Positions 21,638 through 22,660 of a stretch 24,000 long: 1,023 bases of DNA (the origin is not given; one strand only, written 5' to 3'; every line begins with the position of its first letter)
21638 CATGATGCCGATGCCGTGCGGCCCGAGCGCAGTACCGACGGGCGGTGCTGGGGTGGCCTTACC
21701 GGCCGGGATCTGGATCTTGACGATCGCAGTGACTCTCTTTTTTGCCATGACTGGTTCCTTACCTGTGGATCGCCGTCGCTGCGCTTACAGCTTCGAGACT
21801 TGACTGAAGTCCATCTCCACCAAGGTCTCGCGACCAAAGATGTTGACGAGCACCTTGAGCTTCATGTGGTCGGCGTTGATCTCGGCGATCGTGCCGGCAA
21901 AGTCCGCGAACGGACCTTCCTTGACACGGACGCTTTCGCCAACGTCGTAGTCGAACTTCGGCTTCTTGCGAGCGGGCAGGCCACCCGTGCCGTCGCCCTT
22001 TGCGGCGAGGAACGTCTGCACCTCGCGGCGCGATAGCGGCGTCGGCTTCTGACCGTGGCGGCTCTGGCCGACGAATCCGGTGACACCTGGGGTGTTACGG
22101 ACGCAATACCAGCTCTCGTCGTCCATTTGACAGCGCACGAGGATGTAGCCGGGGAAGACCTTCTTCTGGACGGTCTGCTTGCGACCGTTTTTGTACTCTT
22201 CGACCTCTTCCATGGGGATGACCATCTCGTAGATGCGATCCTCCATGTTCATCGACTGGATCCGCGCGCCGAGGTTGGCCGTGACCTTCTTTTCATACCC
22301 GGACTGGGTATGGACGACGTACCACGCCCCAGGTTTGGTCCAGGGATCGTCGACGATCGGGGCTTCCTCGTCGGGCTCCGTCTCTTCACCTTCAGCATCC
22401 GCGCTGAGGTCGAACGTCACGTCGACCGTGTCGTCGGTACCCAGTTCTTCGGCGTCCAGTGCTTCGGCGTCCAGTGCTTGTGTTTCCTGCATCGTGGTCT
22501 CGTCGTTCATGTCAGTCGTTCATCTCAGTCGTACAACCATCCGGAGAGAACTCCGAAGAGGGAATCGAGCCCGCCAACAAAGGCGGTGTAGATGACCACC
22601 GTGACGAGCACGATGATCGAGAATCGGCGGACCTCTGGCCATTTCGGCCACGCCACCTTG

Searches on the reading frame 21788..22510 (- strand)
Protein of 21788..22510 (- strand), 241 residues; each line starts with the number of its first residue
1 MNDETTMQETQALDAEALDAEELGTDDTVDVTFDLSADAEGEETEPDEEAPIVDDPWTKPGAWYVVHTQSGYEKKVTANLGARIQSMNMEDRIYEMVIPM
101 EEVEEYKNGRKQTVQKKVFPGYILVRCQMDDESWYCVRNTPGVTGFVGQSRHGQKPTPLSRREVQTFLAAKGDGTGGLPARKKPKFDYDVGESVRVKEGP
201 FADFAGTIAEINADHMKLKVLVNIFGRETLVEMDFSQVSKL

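Call 9: find_encoding_contigs(protein=window:21788-22510:-, flank=10000, max_places=10)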
Protein seq(241 aa) (241 aa): no gene with exactly this product is on record in the collection.
